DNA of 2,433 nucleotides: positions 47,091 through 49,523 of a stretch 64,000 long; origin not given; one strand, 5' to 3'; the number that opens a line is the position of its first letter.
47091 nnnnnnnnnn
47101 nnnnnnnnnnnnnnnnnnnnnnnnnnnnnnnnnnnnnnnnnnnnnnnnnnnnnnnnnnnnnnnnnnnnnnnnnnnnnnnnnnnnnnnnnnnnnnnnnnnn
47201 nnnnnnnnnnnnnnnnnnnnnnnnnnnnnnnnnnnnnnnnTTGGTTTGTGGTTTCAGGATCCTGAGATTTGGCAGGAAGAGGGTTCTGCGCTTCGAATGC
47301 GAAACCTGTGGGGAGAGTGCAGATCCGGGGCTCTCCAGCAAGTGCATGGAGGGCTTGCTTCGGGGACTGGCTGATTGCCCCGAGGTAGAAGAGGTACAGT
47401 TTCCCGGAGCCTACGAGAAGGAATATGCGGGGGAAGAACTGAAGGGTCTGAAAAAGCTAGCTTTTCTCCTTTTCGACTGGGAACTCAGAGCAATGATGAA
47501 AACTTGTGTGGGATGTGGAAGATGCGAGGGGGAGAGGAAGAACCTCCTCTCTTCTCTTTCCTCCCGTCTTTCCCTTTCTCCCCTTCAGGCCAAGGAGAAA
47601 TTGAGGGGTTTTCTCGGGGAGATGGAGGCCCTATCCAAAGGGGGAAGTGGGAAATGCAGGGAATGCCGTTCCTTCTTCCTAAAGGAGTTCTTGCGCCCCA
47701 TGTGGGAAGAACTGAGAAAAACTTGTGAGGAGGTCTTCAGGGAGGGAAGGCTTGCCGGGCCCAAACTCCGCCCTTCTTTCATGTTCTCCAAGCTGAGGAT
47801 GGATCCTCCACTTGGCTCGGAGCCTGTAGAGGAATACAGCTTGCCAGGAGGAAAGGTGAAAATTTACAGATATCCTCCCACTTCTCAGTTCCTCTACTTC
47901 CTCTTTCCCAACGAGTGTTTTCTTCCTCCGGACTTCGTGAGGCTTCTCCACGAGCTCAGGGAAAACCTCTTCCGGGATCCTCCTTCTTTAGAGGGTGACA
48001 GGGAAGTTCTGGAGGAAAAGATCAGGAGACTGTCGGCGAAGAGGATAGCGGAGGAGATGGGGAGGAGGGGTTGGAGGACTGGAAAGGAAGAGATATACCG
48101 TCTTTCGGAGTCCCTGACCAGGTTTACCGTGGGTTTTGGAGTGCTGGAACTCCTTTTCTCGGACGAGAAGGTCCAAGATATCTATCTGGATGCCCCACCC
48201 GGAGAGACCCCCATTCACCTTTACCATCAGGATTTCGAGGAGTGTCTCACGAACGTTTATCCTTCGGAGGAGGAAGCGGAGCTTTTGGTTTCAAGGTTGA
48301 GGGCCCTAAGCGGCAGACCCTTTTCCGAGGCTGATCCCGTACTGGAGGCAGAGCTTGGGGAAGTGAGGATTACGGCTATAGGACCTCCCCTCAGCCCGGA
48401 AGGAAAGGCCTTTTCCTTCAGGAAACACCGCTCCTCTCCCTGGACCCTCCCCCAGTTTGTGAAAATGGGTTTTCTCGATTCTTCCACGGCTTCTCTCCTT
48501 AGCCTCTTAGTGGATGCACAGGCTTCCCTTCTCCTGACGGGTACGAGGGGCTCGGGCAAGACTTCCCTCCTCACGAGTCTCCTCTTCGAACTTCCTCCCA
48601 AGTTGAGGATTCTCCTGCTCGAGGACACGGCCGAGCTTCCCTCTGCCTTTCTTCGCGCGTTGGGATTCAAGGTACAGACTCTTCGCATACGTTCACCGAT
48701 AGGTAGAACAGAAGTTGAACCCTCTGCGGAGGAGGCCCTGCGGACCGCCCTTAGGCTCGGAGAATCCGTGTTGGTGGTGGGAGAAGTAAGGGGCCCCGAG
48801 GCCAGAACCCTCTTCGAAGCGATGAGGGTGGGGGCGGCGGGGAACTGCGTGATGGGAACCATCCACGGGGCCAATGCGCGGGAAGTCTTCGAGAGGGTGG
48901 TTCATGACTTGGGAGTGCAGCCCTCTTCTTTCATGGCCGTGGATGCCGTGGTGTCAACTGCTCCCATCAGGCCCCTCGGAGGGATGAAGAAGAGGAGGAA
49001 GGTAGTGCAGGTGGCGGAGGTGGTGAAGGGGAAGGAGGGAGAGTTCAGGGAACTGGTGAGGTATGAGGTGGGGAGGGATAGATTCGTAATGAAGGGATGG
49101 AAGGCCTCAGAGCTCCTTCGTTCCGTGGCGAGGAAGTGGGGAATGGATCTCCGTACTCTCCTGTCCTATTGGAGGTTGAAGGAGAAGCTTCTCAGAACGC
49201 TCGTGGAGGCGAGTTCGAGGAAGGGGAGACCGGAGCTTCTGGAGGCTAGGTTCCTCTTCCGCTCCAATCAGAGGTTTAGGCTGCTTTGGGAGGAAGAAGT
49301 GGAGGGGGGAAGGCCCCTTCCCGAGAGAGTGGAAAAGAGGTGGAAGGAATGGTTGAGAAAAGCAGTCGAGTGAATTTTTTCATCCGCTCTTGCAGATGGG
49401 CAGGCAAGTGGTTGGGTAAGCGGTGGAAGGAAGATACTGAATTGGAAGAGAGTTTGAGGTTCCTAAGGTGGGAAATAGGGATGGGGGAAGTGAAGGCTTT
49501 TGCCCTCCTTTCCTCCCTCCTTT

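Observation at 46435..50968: Orphan type-IV-pilus/archaellum-like ATPase + platform pair with Cys-rich ATPase N-terminal extension and no pilin gene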

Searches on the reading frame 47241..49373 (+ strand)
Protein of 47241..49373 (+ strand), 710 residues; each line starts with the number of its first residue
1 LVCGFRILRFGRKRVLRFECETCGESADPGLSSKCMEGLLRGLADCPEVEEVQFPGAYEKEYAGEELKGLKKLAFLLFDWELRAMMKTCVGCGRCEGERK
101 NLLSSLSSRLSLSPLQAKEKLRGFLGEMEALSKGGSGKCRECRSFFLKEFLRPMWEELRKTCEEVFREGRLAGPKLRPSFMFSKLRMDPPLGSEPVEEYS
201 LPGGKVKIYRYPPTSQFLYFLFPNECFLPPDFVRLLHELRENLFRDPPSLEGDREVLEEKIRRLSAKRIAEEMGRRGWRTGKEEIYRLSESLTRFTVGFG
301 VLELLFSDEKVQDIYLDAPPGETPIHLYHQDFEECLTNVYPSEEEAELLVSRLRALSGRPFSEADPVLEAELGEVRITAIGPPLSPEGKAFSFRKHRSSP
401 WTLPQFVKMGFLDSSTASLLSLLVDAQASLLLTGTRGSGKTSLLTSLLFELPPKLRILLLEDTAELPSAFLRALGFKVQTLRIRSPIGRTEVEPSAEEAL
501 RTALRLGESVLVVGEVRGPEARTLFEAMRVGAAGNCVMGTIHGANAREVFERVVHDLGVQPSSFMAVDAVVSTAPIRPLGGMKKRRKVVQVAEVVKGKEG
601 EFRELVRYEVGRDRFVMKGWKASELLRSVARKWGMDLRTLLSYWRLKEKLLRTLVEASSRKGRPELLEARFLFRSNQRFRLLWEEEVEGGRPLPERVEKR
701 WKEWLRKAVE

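Call 3: search_protein_families(library=pfam, proteins=[window:47241-49373:+], max_evalue=0.01)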
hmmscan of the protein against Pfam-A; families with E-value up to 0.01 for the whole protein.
window:47241-49373:+ (710 aa): 4 families
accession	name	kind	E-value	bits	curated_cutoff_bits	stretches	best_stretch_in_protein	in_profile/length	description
PF00437.27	T2SSE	-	1.4e-23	83.6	24.9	1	312-577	25-279/370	Type II/IV secretion system protein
PF13401.12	AAA_22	-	0.0002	22.1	27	0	427-515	5-92/130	AAA domain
PF13191.12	AAA_16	-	0.00084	20.3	32.6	1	428-477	25-76/167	AAA ATPase domain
PF12775.13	AAA_7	-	0.0039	17.2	25.8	1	416-454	22-60/181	P-loop containing dynein motor region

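Call 4: search_protein_families(library=ncbifam, proteins=[window:47241-49373:+], max_evalue=0.01)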
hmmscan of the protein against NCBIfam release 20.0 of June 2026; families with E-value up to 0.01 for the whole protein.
window:47241-49373:+ (710 aa): 17 families
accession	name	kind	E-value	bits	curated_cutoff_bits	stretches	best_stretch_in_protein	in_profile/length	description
TIGR03819.1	heli_sec_ATPase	hypoth_equivalog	1.8e-43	149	373.15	1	254-553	6-297/340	TadA family conjugal transfer-associated ATPase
NF058587.1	archaellum_moto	equivalog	1e-36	126.8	550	1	270-657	118-502/527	archaellum flagellar ATPase motor FlaI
NF053672.1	bindosome_BasE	exception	6.5e-24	84.5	1000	1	282-621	122-454/512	bindosome assembly system ATPase subunit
TIGR02782.1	TrbB_P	equivalog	2.5e-23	82.8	304.55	1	305-602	17-301/303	P-type conjugative transfer ATPase TrbB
TIGR02788.1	VirB11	equivalog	8.1e-19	67.8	249.95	2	418-555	135-264/308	P-type DNA transfer ATPase VirB11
NF010469.0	PRK13894.1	subfamily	1.4e-18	67.3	508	1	307-593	32-306/320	conjugal transfer ATPase TrbB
NF010407.0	PRK13833.1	subfamily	6e-14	52.2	499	1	363-591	79-300/323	conjugal transfer protein TrbB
NF041000.1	ATPase_ComGA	equivalog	1.1e-11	44.3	300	1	414-564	115-252/267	competence type IV pilus ATPase ComGA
NF010425.0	PRK13851.1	equivalog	5.9e-11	41.8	461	1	418-553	153-280/344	type IV secretion system protein VirB11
NF010475.0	PRK13900.1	equivalog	2.1e-10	40.2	389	1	421-551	154-277/333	type IV secretion system ATPase VirB11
TIGR02533.1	type_II_gspE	equivalog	7.2e-10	38.1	630.25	1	405-579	221-382/486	type II secretion system ATPase GspE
TIGR01420.1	pilT_fam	subfamily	3.3e-09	36.4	319.1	1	419-555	114-241/343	PilT/PilU family type 4a pilus ATPase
TIGR02538.1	type_IV_pilB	equivalog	3.3e-08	32.6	675.65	1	408-564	297-439/564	type IV-A pilus assembly ATPase PilB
NF007755.0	PRK10436.1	equivalog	3.3e-07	29.3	617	1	408-560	200-338/465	type II secretion system protein GspE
NF053534.1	T4PilAsmATPsTfpB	equivalog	4.1e-07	28.8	850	1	405-566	314-459/584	type IV pilus assembly ATPase TfpB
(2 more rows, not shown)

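Call 6: find_homologous_proteins(query=window:47241-49373:+)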
Query window:47241-49373:+ (710 aa): 276 proteins with E <= 0.001 among 8000 candidates; the best 120 are listed.
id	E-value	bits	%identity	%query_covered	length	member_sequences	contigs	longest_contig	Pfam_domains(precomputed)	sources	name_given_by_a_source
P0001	0.0e+0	1586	100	100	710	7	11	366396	PF00437.27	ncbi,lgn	ncbi:MAG: type II/IV secretion system ATPase subunit [Candidatus Hadarchaeales archaeon]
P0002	0.0e+0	1196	78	99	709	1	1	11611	PF00437.27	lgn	-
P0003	0.0e+0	1181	77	100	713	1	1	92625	PF00437.27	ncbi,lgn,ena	-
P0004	0.0e+0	1180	76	100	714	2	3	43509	PF00437.27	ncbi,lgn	ncbi:MAG: type II/IV secretion system ATPase subunit [Candidatus Hadarchaeales archaeon]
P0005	0.0e+0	1103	71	100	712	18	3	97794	PF00437.27,PF13191.13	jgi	jgi:type IV secretory pathway ATPase VirB11/archaellum biosynthesis ATPase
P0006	1.1e-286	971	65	98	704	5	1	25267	PF00437.27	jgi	-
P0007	4.8e-195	668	47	99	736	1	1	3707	PF00437.27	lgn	-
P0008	9.7e-193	661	48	99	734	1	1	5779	PF00437.27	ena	-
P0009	1.6e-192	660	46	99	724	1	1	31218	PF00437.27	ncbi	-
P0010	2.0e-191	656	46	100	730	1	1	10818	PF00437.27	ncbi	-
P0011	8.9e-191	654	48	100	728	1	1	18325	PF00437.27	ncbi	-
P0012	2.7e-190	653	47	99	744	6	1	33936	PF00437.27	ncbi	-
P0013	3.6e-190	652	47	99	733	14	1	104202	PF00437.27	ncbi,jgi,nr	ncbi:MAG: secretion system protein [Hadesarchaea archaeon]|nr:MAG: secretion system protein [Hadesar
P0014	1.6e-189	650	47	99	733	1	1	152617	PF00437.27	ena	-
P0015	2.4e-189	649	46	100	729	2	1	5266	PF00437.27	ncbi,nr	ncbi:MAG: type II/IV secretion system ATPase subunit [Candidatus Hodarchaeaceae archaeon]|nr:type II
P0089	1.8e-133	465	38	97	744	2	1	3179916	PF00437.27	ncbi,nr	ncbi:type II/IV secretion system ATPase subunit [Methanocella arvoryzae]|nr:type II/IV secretion sys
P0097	6.3e-130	453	37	100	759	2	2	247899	PF00437.27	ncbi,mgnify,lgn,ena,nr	ncbi:hypothetical protein DRN74_00155 [Candidatus Micrarchaeota archaeon]|mgnify:CR=1 FL=1|nr:MAG: h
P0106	2.3e-127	445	38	99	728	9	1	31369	PF00437.27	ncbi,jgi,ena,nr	ncbi:MAG: secretion system protein [Thermoplasmata archaeon]|nr:MAG: secretion system protein [Therm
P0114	1.6e-123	432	37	99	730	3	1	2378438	PF00437.27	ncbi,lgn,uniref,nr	ncbi:putative type II secretion system protein E [Methanocella conradii HZ254]|uniref:Type II secret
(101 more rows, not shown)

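Call 11: find_encoding_contigs(protein=P0089, flank=10000, max_places=1)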
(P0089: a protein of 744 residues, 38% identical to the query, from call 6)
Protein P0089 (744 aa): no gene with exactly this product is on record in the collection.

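Call 12: find_encoding_contigs(protein=P0013, flank=10000, max_places=1)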
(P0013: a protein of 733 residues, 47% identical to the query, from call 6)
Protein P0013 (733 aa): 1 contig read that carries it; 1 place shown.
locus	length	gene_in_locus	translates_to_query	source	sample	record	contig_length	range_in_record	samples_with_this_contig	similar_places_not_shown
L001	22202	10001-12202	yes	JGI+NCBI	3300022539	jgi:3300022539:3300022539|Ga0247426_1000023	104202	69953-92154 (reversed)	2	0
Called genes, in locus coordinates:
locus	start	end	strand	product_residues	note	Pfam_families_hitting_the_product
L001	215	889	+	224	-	PF00733:Asn_synthase (weak), PF02540:NAD_synthase (faint), PF02568:ThiI (weak), PF06508:QueC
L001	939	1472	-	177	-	PF03479:PCC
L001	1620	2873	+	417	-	PF00549:Ligase_CoA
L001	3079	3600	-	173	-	-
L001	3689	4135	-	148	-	PF01325:Fe_dep_repress, PF02742:Fe_dep_repr_C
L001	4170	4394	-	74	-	-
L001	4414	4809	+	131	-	PF01862:PvlArgDC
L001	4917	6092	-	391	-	PF03853:YjeF_N, PF04463:2-thiour_desulf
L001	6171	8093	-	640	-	PF01926:MMR_HSR1, PF02421:FeoB_N, PF17910:FeoB_Cyto, PF07670:Gate, PF07664:FeoB_C, PF07670:Gate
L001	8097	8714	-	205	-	PF01325:Fe_dep_repress, PF02742:Fe_dep_repr_C, PF04023:FeoA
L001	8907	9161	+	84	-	-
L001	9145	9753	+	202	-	-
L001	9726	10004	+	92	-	-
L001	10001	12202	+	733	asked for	PF00437:T2SSE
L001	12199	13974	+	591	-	PF00482:T2SSF (weak)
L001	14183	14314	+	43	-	-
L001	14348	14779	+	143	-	PF13404:HTH_AsnC-type, PF13412:HTH_24, PF22482:AsnC_trans_reg_3, PF01037:AsnC_trans_reg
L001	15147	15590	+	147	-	PF13404:HTH_AsnC-type, PF13412:HTH_24, PF01037:AsnC_trans_reg, PF22482:AsnC_trans_reg_3 (weak)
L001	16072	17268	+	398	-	PF05048:NosD, PF13229:Beta_helix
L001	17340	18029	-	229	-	PF01694:Rhomboid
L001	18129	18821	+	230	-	PF03587:EMG1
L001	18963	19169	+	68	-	-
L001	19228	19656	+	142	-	PF01090:Ribosomal_S19e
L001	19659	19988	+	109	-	PF01984:dsDNA_bind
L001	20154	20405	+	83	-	PF01198:Ribosomal_L31e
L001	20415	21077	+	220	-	PF01912:eIF-6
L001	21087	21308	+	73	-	PF01775:Ribosomal_L18A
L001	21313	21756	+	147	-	PF05531:NPV_P10 (faint), PF02996:Prefoldin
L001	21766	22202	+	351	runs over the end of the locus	PF02881:SRP54_N, PF13604:AAA_30 (weak), PF00448:SRP54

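Call 14: find_encoding_contigs(protein=P0097, flank=8000, max_places=1)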
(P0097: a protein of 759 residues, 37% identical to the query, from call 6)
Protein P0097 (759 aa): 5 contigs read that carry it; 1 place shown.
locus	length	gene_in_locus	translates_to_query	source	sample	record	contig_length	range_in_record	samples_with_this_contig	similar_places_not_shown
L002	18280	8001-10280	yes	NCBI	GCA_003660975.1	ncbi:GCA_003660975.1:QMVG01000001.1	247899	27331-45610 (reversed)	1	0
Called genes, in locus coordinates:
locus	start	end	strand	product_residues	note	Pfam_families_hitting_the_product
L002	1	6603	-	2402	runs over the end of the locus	PF13620:CarboxypepD_reg (faint), PF11974:bMG3 (faint)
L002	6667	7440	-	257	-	-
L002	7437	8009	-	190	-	PF09721:Exosortase_EpsH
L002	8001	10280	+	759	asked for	PF00437:T2SSE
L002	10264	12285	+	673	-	-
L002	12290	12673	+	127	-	-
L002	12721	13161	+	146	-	-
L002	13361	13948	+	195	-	-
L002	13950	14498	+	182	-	-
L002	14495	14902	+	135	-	-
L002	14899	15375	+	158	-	-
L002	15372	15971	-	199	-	-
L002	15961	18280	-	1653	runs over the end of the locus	-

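Call 15: find_encoding_contigs(protein=P0106, flank=8000, max_places=1)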
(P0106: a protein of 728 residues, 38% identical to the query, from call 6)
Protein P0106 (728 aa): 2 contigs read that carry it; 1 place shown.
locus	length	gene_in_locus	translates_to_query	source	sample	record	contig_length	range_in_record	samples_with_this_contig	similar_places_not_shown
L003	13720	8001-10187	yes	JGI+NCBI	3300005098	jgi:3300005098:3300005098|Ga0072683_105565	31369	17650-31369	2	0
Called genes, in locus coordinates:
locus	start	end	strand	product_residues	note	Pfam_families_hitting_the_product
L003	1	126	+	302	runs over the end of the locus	PF26553:PDDEXK_19, PF01381:HTH_3, PF12844:HTH_19 (weak), PF13443:HTH_26 (faint), PF13560:HTH_31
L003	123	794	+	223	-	PF02511:Thy1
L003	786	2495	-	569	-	PF13229:Beta_helix, PF05048:NosD, PF13229:Beta_helix, PF05048:NosD, PF13229:Beta_helix, PF05048:NosD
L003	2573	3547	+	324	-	PF08068:DKCLD, PF01509:TruB_N, PF16198:TruB_C_2, PF01472:PUA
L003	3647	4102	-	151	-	-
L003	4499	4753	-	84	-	-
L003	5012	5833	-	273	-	PF00970:FAD_binding_6, PF00175:NAD_binding_1, PF10418:DHODB_Fe-S_bind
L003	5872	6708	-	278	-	PF01478:Peptidase_A24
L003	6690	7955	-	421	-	PF01935:DUF87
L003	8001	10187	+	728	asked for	PF00437:T2SSE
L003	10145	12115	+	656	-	-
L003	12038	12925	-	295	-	PF00733:Asn_synthase (weak), PF06508:QueC (faint), PF24167:DUF7411 (faint)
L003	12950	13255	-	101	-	-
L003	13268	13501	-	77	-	PF01037:AsnC_trans_reg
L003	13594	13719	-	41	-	?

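Call 23: find_related_loci(query=A1, collection=genome_contigs, flank=10000)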
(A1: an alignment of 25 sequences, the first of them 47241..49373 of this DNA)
Query A1 (710 aa) in genome_contigs; peptide patterns used: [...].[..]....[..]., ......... (x = any residue, [..] = any of these).
600 stretches matched a pattern (row limit reached: there are more); 590 encode a relative of the query (tblastn E <= 1e-3); the best 80 are kept; 80 distinct loci.
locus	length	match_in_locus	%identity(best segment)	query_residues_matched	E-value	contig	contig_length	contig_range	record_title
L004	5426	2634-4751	72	3-709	0e+0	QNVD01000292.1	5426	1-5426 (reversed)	MAG: Hadesarchaea archaeon isolate WYZ-LMO6 Hadesarchaea_archaeon_WYZ-LMO6_contig-292, whole genome shotgun sequence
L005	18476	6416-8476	65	3-697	0e+0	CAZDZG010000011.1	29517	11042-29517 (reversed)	MAG TPA_asm: Candidatus Hadarchaeota archaeon isolate SRP104967_co1_43 genome assembly, contig: NODE_501_length_29517_co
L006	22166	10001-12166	47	1-706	0e+0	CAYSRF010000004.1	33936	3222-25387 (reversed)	MAG TPA_asm: Candidatus Hadarchaeota archaeon isolate SRP239594_co1_80 genome assembly, contig: NODE_299_length_33936_co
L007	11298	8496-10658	48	1-705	0e+0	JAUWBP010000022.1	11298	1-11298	MAG: Hadesarchaea archaeon isolate CSMAG_1323 CSMAG_1323_k141_741246_length_11298_cov_43.2680, whole genome shotgun sequ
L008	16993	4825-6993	48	1-707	0e+0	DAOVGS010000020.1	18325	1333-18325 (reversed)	MAG TPA_asm: Hadesarchaea archaeon isolate CSMAG_1141 CSMAG_1141_k141_2864465_length_18325_cov_7.9915, whole genome shot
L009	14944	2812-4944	47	10-705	0e+0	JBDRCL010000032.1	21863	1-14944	MAG: Methanobacteriota archaeon isolate MEGAHIT-group-1.183 k141_13412350, whole genome shotgun sequence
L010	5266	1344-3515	46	1-709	0e+0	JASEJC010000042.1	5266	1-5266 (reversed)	MAG: Candidatus Hodarchaeaceae archaeon isolate Yes71-22 NODE_42_length_5266_cov_10.453656, whole genome shotgun sequenc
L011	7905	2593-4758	46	1-706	0e+0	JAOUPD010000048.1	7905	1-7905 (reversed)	MAG: Hadesarchaea archaeon isolate 8_1_Oct_SF_Bin37 8_1_Oct_SF_Bin37_scaffold_9015_c1, whole genome shotgun sequence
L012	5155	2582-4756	47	1-709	0e+0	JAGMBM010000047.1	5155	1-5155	MAG: Hadesarchaea archaeon isolate RS_16_21 ZL425.bin.21.fa_47, whole genome shotgun sequence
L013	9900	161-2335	47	1-709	0e+0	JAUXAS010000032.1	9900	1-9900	MAG: Hadesarchaea archaeon isolate CSMAG_2768 CSMAG_2768_k141_714351_length_9900_cov_14.9598, whole genome shotgun seque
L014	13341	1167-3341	44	1-710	0e+0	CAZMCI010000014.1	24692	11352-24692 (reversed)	MAG TPA_asm: Candidatus Hadarchaeota archaeon isolate binchicken_co349_82 genome assembly, contig: NODE_402_length_24692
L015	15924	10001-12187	45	1-710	0e+0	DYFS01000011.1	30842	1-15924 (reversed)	MAG TPA_asm: Candidatus Hadarchaeum sp. isolate BE2011_56_16 Afr_mines_BE2011_488_length_30842_cov_6_879332, whole genom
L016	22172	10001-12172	45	1-710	0e+0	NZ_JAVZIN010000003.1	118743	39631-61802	MAG: Candidatus Hadarchaeum sp. isolate DRTY-6_201901_bins_47 DRTY-6_201901_bins_47_scaffold_3, whole genome shotgun seq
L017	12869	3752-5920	45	1-705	0e+0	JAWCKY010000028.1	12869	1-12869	MAG: Candidatus Hadarchaeales archaeon isolate JZ-2_201705_bins_157 JZ-2_201705_bins_157_scaffold_28, whole genome shotg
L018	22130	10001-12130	43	3-705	0e+0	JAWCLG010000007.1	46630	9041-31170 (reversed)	MAG: Candidatus Hadarchaeales archaeon isolate JZ-2_201705_bins_17 JZ-2_201705_bins_17_scaffold_7, whole genome shotgun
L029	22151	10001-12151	46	3-709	1e-176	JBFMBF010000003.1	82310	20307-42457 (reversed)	MAG: Candidatus Hadarchaeota archaeon isolate MAG157 MAG157_3, whole genome shotgun sequence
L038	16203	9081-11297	38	1-710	1e-137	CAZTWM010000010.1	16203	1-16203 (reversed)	MAG TPA_asm: uncultured Thermoplasmatales archaeon isolate binchicken_co6_228 genome assembly, contig: NODE_3805_length_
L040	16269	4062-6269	37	1-710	2e-137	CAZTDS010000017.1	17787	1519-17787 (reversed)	MAG TPA_asm: uncultured Thermoplasmatales archaeon isolate binchicken_co355_288 genome assembly, contig: NODE_1588_lengt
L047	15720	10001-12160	38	1-705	7e-134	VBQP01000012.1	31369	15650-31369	MAG: Thermoplasmata archaeon isolate M8_bin1702 scaffold2177, whole genome shotgun sequence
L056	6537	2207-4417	37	1-710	2e-133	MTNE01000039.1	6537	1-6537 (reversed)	MAG: Thermoplasmatales archaeon JdFR-43 JGI24020J35080_1003286, whole genome shotgun sequence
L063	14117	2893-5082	36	1-705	2e-132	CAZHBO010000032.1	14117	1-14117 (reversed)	MAG TPA_asm: uncultured Thermoplasmatales archaeon isolate binchicken_co256_245 genome assembly, contig: NODE_10343_leng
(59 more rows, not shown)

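Call 37: search_solved_structures(query=window:47241-49373:+, max_evalue=0.001)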
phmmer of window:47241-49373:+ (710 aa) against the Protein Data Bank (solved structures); distinct sequences matched with E-value up to 0.001: 27.
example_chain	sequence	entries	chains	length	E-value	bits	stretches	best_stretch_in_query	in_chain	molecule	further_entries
2oap_1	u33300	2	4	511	5.5e-33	117.6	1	287-592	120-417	Type II secretion system protein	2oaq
4ii7_A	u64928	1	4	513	9.5e-25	90.4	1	296-656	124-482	FlaI ATPase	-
8rkd_E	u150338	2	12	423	2.6e-24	88.9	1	286-602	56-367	Pilus assembly ATPase CpaF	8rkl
8rjf_A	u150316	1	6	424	2.7e-24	88.9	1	286-602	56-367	Pilus assembly ATPase CpaF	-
9e24_A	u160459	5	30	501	4.5e-24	88.2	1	286-601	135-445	CpaF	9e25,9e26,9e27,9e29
4ihq_A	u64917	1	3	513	6.4e-24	87.6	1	296-656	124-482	FlaI ATPase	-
2gsz_A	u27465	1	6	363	3.6e-08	35.6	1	397-555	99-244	twitching motility protein PilT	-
2ewv_A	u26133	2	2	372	3.8e-08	35.5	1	397-555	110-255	twitching motility protein PilT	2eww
2eyu_A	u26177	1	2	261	1.6e-07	33.5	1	400-555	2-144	twitching motility protein PilT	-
3jvu_A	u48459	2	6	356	1.2e-06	30.5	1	428-582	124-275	Twitching mobility protein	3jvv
2gza_A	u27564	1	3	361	1.7e-06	30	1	418-553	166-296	Type IV secretion system protein VirB11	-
6geb_A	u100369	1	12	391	8.9e-06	27.7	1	398-558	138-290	DotB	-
10my_A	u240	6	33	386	1.2e-05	27.2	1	421-559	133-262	PilT/PilU family type 4a pilus ATPase | Twitching motility protein PilT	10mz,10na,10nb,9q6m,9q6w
6bge_A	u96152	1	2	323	1.5e-05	27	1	365-555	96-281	VirB11-like protein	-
1g6o_A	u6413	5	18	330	1.5e-05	26.9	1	365-555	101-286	CAG-ALPHA | virB11 homolog | Cag-alfa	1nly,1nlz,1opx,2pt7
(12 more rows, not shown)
